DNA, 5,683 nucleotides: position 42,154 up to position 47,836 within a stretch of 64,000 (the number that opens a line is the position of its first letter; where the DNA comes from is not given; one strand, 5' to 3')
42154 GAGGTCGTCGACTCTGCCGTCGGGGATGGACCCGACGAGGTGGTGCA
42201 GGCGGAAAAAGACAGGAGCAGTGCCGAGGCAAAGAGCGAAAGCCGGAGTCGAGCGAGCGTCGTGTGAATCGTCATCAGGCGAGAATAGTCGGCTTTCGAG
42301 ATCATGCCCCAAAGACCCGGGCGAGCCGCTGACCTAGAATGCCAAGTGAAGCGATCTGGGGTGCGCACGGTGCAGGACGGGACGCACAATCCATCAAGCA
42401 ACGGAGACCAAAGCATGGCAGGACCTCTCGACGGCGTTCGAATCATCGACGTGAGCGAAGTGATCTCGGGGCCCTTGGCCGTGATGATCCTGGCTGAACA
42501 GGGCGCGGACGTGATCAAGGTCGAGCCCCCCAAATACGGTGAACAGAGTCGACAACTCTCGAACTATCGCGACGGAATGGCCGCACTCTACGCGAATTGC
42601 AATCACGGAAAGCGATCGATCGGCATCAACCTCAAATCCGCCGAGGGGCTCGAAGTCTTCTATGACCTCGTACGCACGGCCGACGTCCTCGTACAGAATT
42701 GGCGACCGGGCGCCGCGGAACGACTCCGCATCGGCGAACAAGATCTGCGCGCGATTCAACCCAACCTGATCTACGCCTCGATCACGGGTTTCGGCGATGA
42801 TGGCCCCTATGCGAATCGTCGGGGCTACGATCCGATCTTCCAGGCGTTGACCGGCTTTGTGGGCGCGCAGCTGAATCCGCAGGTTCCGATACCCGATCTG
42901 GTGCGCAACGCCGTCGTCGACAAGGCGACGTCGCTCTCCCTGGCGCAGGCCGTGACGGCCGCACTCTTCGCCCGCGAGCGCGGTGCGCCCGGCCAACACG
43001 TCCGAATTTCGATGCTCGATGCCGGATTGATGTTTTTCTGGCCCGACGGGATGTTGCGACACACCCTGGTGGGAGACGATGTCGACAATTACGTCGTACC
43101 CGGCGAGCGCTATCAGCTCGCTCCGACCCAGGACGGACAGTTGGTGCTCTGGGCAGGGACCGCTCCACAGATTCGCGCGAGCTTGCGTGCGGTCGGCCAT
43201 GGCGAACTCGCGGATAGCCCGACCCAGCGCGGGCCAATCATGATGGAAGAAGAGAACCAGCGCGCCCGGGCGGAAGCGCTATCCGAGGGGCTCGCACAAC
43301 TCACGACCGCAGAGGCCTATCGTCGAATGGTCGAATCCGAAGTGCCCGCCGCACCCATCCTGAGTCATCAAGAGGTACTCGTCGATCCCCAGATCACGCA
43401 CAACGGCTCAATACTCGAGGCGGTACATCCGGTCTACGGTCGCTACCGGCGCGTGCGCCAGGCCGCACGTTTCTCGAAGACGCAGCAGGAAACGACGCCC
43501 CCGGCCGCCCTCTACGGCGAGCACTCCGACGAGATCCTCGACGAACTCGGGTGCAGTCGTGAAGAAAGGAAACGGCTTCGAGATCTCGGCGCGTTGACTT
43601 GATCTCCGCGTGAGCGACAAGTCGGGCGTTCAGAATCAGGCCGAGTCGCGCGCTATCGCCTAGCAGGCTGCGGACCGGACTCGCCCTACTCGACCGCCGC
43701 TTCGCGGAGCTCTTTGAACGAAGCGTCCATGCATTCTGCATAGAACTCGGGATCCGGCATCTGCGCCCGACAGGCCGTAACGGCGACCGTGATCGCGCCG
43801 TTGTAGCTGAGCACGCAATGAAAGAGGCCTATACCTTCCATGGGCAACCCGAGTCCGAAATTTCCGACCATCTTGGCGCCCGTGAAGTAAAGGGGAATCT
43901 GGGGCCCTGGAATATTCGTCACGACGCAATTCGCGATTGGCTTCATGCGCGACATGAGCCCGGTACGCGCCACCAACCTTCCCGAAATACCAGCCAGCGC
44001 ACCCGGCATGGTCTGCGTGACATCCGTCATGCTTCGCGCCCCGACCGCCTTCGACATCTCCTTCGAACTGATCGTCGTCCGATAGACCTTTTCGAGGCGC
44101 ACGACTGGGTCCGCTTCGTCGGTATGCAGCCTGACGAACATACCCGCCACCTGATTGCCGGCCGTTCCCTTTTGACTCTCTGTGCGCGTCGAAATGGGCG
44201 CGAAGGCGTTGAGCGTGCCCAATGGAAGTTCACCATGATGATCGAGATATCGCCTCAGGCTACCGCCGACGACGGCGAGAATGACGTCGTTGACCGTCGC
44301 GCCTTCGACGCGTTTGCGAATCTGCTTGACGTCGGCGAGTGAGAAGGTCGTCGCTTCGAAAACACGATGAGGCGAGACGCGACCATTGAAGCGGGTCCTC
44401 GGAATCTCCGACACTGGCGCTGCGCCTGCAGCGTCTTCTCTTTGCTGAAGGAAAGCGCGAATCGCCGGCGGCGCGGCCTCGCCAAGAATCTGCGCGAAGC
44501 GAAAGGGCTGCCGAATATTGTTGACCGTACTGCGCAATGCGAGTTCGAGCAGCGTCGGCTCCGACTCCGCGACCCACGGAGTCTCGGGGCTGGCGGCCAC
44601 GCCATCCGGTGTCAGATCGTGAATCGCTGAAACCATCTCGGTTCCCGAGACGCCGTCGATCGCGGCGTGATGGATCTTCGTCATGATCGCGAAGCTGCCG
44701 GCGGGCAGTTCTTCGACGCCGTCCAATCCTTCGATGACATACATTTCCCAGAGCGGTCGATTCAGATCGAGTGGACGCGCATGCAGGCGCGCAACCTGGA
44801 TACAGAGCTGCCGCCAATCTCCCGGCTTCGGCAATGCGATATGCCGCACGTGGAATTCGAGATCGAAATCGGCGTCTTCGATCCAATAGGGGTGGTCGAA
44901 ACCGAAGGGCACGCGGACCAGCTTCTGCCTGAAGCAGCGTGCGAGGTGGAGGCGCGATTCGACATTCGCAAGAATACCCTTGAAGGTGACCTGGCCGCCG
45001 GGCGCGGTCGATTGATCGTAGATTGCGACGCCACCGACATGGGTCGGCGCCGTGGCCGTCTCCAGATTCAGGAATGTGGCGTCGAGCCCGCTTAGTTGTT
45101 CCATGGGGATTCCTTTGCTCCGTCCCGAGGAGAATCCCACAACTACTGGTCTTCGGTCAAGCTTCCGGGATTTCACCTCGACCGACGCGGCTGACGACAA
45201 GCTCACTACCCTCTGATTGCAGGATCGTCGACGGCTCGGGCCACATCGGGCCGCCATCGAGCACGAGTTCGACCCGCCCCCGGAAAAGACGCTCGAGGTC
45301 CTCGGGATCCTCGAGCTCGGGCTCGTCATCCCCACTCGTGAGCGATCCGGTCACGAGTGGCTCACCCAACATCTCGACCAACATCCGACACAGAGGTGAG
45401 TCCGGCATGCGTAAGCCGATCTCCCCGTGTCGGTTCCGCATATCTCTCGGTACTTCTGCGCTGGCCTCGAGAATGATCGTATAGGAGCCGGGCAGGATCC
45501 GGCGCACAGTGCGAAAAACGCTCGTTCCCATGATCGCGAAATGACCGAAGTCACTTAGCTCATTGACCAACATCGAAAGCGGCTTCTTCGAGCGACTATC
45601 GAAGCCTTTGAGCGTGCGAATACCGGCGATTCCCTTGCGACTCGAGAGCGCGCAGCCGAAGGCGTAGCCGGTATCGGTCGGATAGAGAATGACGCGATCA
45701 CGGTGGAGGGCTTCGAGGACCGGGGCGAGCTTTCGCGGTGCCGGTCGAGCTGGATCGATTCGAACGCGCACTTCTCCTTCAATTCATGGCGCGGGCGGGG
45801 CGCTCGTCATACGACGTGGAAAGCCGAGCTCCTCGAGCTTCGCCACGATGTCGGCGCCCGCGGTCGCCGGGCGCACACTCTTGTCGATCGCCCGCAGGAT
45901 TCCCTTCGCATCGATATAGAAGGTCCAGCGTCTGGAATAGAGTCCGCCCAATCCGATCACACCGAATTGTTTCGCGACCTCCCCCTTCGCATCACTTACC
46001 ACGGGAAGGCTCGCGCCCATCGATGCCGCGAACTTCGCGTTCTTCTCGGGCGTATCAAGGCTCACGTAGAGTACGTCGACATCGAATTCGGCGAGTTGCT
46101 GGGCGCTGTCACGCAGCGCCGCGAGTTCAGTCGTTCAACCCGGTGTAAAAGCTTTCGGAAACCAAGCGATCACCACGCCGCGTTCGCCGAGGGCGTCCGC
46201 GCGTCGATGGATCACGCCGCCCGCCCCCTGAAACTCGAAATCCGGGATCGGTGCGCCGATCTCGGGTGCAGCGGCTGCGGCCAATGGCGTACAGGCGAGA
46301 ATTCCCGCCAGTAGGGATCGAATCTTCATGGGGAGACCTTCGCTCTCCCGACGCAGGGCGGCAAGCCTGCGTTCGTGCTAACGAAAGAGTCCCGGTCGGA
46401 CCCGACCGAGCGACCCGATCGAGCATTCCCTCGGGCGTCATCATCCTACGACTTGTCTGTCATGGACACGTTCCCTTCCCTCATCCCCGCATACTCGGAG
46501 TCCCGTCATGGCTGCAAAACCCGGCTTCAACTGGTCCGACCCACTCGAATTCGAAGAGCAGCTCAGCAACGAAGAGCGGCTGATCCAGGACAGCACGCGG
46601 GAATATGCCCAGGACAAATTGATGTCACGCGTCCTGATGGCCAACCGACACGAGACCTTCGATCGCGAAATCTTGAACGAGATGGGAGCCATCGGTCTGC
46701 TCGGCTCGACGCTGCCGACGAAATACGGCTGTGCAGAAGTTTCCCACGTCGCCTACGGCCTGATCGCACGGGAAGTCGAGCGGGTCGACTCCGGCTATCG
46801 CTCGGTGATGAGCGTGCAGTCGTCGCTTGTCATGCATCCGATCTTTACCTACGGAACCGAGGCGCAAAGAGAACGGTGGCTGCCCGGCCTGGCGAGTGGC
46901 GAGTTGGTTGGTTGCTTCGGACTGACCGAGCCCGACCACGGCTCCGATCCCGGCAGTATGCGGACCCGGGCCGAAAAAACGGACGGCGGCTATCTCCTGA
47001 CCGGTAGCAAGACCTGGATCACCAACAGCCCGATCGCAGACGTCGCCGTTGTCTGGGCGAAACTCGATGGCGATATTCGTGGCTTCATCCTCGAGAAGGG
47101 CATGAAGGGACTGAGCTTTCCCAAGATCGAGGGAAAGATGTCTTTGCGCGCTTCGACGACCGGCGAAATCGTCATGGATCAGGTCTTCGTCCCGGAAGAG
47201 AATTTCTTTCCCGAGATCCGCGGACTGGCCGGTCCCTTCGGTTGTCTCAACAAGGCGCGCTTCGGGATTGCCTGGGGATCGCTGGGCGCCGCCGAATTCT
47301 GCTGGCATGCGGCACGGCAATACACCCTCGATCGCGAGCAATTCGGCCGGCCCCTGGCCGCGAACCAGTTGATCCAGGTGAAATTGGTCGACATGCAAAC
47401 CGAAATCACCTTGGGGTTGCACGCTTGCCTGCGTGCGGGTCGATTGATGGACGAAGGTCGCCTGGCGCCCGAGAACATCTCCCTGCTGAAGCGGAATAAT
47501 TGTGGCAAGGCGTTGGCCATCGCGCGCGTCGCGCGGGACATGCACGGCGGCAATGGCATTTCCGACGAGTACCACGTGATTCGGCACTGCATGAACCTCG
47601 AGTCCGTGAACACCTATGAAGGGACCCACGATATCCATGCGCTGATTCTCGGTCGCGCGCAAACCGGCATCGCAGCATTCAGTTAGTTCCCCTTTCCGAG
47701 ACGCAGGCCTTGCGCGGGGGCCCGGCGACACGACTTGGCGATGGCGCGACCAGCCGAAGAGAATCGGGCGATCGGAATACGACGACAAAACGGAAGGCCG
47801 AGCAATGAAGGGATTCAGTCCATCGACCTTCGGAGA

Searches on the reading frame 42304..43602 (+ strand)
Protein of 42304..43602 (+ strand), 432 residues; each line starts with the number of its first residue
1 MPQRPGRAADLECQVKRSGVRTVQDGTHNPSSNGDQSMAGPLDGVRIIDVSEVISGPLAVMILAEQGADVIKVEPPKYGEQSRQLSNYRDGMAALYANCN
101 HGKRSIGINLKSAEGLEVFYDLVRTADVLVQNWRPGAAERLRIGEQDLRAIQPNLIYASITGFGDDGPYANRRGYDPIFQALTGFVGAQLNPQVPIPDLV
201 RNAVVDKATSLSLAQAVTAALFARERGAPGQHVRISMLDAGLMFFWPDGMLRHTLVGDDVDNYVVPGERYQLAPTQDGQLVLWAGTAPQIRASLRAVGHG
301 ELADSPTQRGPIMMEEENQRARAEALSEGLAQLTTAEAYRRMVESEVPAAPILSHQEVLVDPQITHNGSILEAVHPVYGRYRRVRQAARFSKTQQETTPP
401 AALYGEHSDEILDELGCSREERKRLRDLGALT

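Call 45: search_protein_families(library=pfam, proteins=[window:42304-43602:+], max_evalue=0.001)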
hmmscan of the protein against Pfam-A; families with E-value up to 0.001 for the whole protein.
window:42304-43602:+ (432 aa): 1 family
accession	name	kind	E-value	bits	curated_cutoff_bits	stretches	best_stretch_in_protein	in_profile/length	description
PF02515.22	CoA_transf_3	-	7.4e-92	308.7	23.3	1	42-407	1-365/366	CoA-transferase family III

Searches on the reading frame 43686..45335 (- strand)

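Call 45: search_protein_families(library=pfam, proteins=[window:43686-45335:-], max_evalue=0.001)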
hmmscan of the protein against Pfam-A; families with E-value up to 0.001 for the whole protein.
window:43686-45335:- (549 aa): 2 families
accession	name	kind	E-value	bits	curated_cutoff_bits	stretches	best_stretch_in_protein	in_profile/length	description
PF03007.21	WS_DGAT_cat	-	1.5e-73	248.3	23.6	1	81-352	1-263/263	Wax ester synthase/diacylglycerol acyltransferase catalytic domain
PF06974.18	WS_DGAT_C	-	7.6e-31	107.6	20.7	1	393-543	2-144/145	WS/DGAT C-terminal domain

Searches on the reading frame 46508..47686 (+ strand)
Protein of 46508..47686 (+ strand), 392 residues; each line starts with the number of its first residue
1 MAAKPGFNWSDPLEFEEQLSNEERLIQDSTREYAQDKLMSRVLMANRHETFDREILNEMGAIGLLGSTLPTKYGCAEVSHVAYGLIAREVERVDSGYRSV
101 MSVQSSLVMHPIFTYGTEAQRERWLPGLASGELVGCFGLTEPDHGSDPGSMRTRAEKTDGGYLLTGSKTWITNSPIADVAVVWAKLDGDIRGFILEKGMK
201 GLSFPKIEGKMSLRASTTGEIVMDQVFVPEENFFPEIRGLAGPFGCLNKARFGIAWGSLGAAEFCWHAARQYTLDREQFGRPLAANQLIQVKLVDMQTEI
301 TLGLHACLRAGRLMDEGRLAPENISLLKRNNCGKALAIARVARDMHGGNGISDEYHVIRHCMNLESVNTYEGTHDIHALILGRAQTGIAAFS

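Call 57: search_protein_families(library=pfam, proteins=[window:46508-47686:+], max_evalue=0.001)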
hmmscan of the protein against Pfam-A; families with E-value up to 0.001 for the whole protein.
window:46508-47686:+ (392 aa): 3 families
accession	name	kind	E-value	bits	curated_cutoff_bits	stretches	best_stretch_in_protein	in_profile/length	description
PF02771.21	Acyl-CoA_dh_N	-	3.6e-33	114.7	22.9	1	21-132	2-113/113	Acyl-CoA dehydrogenase, N-terminal domain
PF00441.29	Acyl-CoA_dh_1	-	3e-29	102.5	22.4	1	239-384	3-148/150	Acyl-CoA dehydrogenase, C-terminal domain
PF02770.24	Acyl-CoA_dh_M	-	6e-23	81.3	33.3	1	136-226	1-97/97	Acyl-CoA dehydrogenase, middle domain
